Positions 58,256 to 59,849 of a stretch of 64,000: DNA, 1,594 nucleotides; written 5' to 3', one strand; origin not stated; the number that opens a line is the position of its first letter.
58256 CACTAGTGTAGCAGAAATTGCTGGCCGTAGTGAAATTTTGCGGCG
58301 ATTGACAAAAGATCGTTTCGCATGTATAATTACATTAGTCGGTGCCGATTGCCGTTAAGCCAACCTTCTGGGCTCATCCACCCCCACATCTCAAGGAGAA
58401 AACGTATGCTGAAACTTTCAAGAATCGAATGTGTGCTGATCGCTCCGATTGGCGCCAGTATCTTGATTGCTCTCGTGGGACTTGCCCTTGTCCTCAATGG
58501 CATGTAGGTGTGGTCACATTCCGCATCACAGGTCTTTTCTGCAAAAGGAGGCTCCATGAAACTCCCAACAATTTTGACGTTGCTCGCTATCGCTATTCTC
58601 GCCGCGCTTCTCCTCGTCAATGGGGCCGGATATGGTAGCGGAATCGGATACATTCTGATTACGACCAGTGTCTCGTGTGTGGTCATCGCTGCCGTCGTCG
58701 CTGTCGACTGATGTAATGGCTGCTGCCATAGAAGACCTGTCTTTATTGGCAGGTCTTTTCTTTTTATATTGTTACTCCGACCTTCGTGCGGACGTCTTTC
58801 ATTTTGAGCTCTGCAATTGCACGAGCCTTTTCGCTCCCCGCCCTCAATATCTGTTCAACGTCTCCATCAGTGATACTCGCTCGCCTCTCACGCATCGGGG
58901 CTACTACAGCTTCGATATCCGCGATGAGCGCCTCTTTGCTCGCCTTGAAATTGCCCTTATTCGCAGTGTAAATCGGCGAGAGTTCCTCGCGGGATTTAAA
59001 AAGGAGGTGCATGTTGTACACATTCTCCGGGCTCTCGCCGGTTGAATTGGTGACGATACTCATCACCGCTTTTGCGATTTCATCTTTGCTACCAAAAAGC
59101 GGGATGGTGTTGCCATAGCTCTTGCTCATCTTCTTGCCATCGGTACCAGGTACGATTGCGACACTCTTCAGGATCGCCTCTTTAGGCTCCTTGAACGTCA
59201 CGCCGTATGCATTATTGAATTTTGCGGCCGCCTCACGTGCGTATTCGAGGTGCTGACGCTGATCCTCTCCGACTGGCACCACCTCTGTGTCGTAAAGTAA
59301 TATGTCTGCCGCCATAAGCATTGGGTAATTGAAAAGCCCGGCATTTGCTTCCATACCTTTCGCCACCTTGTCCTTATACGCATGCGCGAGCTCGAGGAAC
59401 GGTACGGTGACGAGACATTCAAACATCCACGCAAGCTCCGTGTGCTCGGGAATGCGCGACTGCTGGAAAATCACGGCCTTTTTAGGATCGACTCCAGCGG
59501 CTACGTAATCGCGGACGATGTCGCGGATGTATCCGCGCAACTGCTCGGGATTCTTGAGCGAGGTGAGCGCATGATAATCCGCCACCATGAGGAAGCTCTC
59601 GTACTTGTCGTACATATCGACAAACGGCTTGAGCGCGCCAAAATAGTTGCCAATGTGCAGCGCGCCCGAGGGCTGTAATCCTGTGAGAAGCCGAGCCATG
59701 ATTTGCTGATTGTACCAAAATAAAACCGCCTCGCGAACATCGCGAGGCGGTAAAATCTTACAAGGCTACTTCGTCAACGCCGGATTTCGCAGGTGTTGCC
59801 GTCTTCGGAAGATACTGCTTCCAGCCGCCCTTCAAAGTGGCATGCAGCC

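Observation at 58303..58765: Tandem paralogous 33-aa and 51-aa hydrophobic peptides under a perfect consensus promoter, divergent from aspS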

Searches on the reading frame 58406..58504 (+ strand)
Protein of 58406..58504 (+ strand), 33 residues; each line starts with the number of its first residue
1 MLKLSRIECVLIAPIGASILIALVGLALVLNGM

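Call 7: search_protein_families(library=pfam, proteins=[window:58406-58504:+], max_evalue=1)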
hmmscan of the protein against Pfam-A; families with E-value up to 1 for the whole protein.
seq(33 aa): 0 families

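Call 22: search_protein_families(library=pfam, proteins=[window:58406-58504:+], max_evalue=10)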
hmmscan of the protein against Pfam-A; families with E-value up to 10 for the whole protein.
seq(33 aa): 0 families
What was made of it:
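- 58406..58507 (+): p33: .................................. A single-pass membrane peptide with an Flp-like start to its helix (IE-x-x-LIA ... VG). Pfam gives no hit for p33 itself (calls 7, 22).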

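Call 26: search_protein_families(library=ncbifam, proteins=[window:58406-58504:+], max_evalue=10)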
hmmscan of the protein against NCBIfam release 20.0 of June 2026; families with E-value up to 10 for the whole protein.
seq(33 aa): 0 families

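Call 44: search_solved_structures(query=A1, max_evalue=10, show_alignments=3)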
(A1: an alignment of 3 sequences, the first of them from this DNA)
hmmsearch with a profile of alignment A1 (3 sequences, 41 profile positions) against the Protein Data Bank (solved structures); distinct sequences matched with E-value up to 10: 15.
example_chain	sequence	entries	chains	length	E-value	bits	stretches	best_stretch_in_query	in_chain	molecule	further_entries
8pjr_A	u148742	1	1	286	9.8e-05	25.4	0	7-15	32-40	SAKe6AC-LB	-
7ona_A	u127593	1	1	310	0.00017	24.6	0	7-15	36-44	SAKe6AC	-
4zj8_A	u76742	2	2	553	0.0037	20.3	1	3-32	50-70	human OX1R fusion protein to P.abysii glycogen synthase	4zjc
6v9s_A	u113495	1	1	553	0.004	20.3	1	3-32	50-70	Orexin receptor type 1,GlgA glycogen synthase chimera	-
7sqo_R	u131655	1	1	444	0.23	14.6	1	3-22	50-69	Orexin receptor type 2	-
4s0v_A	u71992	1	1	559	0.26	14.4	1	3-22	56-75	Human Orexin receptor type 2 fusion protein to P. abysii Glycogen Synthase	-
5wqc_A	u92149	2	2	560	0.26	14.4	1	3-22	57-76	Orexin receptor type 2,GlgA glycogen synthase,Orexin receptor type 2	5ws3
6to7_A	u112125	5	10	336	0.49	13.6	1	7-33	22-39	Orexin receptor type 1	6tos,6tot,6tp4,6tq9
6tod_A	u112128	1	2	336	0.49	13.6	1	7-33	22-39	Orexin receptor type 1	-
6tp3_A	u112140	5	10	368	0.55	13.4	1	7-33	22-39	Orexin receptor type 1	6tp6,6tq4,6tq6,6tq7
8u2b_A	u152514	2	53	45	0.89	12.7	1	5-22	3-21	Flp family type IVb pilin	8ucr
8pjy_A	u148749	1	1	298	1.3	12.2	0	7-15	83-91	SAKe6EEref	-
8u1k_A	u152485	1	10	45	1.5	12.1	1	5-22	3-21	PilA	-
7sr8_R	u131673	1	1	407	2.2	11.5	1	3-22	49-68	Hypocretin receptor type 2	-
21ci_A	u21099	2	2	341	2.7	11.2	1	3-22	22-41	Orexin receptor type 2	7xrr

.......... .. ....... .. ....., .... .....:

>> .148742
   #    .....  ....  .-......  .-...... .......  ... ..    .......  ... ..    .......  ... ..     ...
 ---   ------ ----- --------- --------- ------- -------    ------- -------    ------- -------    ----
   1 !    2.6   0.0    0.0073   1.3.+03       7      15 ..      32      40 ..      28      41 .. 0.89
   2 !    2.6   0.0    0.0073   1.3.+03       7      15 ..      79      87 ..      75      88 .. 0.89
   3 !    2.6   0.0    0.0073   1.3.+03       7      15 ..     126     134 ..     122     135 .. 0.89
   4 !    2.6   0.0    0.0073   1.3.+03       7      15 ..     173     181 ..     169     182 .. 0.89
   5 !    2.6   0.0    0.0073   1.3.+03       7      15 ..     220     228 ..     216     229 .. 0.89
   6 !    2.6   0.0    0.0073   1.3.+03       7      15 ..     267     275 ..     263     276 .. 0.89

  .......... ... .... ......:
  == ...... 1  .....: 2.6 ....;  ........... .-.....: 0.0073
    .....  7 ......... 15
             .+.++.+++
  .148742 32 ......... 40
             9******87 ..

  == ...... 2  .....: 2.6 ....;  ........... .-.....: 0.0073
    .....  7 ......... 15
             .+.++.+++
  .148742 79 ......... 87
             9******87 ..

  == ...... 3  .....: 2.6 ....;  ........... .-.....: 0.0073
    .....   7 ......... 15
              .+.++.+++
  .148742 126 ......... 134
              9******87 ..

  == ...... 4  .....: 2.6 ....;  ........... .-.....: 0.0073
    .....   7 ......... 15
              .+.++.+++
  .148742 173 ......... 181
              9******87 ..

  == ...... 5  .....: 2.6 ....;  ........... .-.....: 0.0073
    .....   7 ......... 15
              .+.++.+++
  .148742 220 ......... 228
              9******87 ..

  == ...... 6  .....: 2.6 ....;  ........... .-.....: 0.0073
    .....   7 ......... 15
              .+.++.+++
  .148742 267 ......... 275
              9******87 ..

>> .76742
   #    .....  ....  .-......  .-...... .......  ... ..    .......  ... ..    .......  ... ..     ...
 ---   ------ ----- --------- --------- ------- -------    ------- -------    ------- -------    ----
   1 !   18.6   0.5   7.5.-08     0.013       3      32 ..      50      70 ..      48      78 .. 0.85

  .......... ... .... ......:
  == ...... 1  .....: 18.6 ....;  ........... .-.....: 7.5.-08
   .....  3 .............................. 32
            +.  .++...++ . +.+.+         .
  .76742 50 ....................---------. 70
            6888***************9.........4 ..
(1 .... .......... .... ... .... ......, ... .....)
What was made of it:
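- Closest known: Flp/Fap pilins. Same: The PDB profile search lists the two Flp pilins, but weakly (call 44).
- PDB profile hits to Flp pilins are weak (E about 1) and rank below chance hits to GPCR helices (call 44).
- Tried and rejected: Flp pilins were listed only at E about 1, below chance GPCR helices (call 44).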

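Call 45: search_protein_families(library=padloc, proteins=[window:58406-58504:+], max_evalue=1)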
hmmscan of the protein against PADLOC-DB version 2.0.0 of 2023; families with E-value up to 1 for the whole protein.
seq(33 aa): 0 families
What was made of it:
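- Tried and rejected: NCBIfam and PADLOC gave nothing meaningful (calls 26, 45).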

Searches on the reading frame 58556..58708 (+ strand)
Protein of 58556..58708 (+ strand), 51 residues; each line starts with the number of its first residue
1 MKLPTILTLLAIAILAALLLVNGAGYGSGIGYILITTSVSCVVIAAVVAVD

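Call 7: search_protein_families(library=pfam, proteins=[window:58556-58708:+], max_evalue=1)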
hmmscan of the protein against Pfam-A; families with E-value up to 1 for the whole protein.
seq(51 aa): 0 families

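Call 9: find_homologous_proteins(query=window:58556-58708:+, max_evalue=10)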
Query seq(51 aa) (51 aa): 1 proteins with E <= 10 among 5 candidates.
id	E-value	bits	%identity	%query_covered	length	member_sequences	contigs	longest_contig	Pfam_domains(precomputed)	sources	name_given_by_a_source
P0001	4.1e-20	87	100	100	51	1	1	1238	-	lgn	-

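Call 10: find_encoding_contigs(protein=P0001, flank=10000, max_places=10)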
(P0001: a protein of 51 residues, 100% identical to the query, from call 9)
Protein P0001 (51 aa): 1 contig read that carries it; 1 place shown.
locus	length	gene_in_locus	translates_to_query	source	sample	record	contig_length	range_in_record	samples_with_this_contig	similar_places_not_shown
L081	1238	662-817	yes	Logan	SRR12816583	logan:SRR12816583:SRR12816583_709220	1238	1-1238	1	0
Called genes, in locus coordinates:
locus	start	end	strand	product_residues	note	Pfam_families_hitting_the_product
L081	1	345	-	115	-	?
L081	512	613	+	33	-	-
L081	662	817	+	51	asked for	-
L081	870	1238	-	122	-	?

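Call 26: search_protein_families(library=ncbifam, proteins=[window:58556-58708:+], max_evalue=10)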
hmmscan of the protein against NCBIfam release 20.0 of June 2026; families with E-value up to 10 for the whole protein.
seq(51 aa): 1 family
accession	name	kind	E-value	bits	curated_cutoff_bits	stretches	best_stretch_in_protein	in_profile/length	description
NF033634.1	SLATT_1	domain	6.4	6.7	41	1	6-49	29-70/132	SLATT domain-containing protein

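Call 45: search_protein_families(library=padloc, proteins=[window:58556-58708:+], max_evalue=1)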
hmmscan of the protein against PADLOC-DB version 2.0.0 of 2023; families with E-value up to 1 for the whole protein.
seq(51 aa): 1 family
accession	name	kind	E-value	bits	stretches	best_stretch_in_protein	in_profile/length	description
PDLC03795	RTasSLATT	-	0.0079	13.8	1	2-28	60-86/183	DRT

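Call 64: search_protein_representatives(protein=window:58556-58708:+)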
Query: 51 residues. Proteins with E-value up to 0.001 (for the whole library): 1; up to 1e-10: 1; up to 1e-30: 0. The best 1 are listed.
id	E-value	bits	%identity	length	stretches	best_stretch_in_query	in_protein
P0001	1.3e-20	86.7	100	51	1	1-51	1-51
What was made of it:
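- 58556..58711 (+): p51: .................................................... A predicted two-helix membrane hairpin with no homologue outside this strain. Call 9 and call 64 (only itself among 5.8 billion clusters and 1.84 billion representatives).
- p51 has no homologue anywhere (call 64). p51 shows no protein-level conservation (call 64).
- Tried and rejected: p51 found only itself (calls 9, 64).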

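Call 82: predict_structure(protein=window:58556-58708:+)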
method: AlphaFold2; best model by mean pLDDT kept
length: 51 residues; sequences in the alignment: 1
mean_pLDDT: 79.2   pTM: 0.46
mean pLDDT of the five models: 79.2, 78.6, 77.5, 72.5, 70.2
residues with pLDDT >= 90: 0; 70-90: 46; 50-70: 5; < 50: 0
segments of 3 or more residues with pLDDT < 50: none
pLDDT, mean of each block of 10 residues (from residue 1): 77 83 74 83 81 57
secondary structure, 60 per line:
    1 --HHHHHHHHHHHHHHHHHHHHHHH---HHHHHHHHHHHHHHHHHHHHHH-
elements in order: H3-25 H29-50
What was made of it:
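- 58556..58711 (+): Call 82 (AlphaFold2: helix 3-25, turn, helix 29-50, pLDDT 79).
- p51 is an orphan and a helical hairpin: calls 9, 64, 82. The C-terminal half of p51 is itself a predicted membrane helix (call 82).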

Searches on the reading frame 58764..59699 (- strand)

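Call 7: search_protein_families(library=pfam, proteins=[window:58764-59699:-], max_evalue=1)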
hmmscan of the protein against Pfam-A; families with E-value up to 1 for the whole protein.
window:58764-59699:- (311 aa): 2 families
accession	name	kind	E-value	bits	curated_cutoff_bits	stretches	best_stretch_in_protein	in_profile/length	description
PF00579.31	tRNA-synt_1b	-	2.6e-57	194.8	21.1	1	3-243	7-246/292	tRNA synthetases class I (W and Y)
PF00133.28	tRNA-synt_1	-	0.12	11.6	22.7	1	172-199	358-384/414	tRNA synthetases class I (I, L, M and V)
